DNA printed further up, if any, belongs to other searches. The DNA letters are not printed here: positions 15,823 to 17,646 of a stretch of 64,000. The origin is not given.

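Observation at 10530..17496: Tightly coupled operon joining a GlcDEF-like oxidoreductase to a lipid kinase and Lnt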

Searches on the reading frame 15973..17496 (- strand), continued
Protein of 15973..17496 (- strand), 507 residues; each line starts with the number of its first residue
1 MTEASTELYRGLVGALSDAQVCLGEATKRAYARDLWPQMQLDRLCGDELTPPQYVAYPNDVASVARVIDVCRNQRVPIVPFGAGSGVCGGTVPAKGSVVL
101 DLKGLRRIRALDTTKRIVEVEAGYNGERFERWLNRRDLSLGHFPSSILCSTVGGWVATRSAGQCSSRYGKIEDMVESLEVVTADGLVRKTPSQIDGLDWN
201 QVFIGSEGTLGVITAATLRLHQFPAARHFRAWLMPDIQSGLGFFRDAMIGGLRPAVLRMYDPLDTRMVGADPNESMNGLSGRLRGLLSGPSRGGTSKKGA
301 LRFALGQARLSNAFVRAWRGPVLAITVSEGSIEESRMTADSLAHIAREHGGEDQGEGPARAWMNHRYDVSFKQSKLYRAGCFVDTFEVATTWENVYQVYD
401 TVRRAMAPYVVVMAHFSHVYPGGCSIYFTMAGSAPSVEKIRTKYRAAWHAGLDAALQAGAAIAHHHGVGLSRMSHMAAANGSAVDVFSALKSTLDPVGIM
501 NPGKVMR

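Call 92: search_protein_families(library=pfam, proteins=[L028:3866-4534:+, L028:9534-9965:+, L028:11660-12523:+, L028:12601-13224:+, L028:13348-14163:+, L028:14349-15353:+, L028:15401-16393:+, L028:16545-17711:+], max_evalue=0.001)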
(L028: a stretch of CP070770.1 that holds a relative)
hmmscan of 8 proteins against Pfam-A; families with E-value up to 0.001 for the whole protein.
L028:3866-4534:+ (222 aa): 4 families
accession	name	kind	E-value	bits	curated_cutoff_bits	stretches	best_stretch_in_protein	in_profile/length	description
PF00702.32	Hydrolase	-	6.5e-20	72.8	26.4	1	1-181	1-191/191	haloacid dehalogenase-like hydrolase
PF13419.12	HAD_2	-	2.3e-15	57.6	23.8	1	6-184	3-175/178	Haloacid dehalogenase-like hydrolase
PF06888.18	Put_Phosphatase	-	2e-07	31.1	27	1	3-139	2-126/234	Putative Phosphatase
PF12710.13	HAD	-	9e-06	26.7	27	1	6-132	3-142/189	haloacid dehalogenase-like hydrolase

L028:9534-9965:+ (143 aa): 0 families

L028:11660-12523:+ (287 aa): 1 family
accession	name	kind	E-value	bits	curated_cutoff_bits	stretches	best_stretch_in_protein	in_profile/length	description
PF09719.15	C_GCAxxG_C_C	-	1.1e-32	113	27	2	137-281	1-117/118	Putative redox-active protein (C_GCAxxG_C_C)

L028:12601-13224:+ (207 aa): 0 families

L028:13348-14163:+ (271 aa): 7 families
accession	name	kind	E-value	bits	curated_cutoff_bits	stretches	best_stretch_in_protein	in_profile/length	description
PF25160.1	LdpA_Fe-S-bd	-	4.6e-07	30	27.6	1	211-249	10-45/49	LdpA Fe-S cluster-binding domain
PF12838.12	Fer4_7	-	6.2e-06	27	27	1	232-249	2-19/52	4Fe-4S dicluster domain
PF00037.32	Fer4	-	8.5e-06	25.8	21.1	1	230-248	6-24/24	4Fe-4S binding domain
PF13237.11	Fer4_10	-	1.3e-05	25.5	25.5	1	199-243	5-53/53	4Fe-4S dicluster domain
PF13187.11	Fer4_9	-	6e-05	23.4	27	1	203-246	2-51/52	4Fe-4S dicluster domain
PF14697.11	Fer4_21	-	0.0001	22.8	35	1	200-248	5-58/59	4Fe-4S dicluster domain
PF12837.12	Fer4_6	-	0.00067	19.9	25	0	232-245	9-22/24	4Fe-4S binding domain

L028:14349-15353:+ (334 aa): 3 families
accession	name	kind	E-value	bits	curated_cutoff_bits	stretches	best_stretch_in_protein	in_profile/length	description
PF03060.21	NMO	-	2.2e-53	182.3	28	2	88-317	102-330/331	Nitronate monooxygenase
PF00478.31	IMPDH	-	0.00012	21.6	25.6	0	5-126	24-103/345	IMP dehydrogenase / GMP reductase domain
PF01070.24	FMN_dh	-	0.00069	19.2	24.9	1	115-226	212-324/350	FMN-dependent dehydrogenase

L028:15401-16393:+ (330 aa): 3 families
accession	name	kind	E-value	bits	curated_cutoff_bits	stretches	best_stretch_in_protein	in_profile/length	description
PF03060.21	NMO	-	5.6e-60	203.9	28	1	3-315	2-331/331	Nitronate monooxygenase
PF01070.24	FMN_dh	-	3e-07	30.3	24.9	1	130-210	227-307/350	FMN-dependent dehydrogenase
PF00478.31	IMPDH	-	3e-05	23.6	25.6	0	2-214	24-245/345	IMP dehydrogenase / GMP reductase domain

L028:16545-17711:+ (388 aa): 1 family
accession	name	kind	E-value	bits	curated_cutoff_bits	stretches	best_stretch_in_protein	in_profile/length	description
PF03783.19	CsgG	-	1.2e-08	35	20.8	1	267-334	34-100/210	Curli production assembly/transport component CsgG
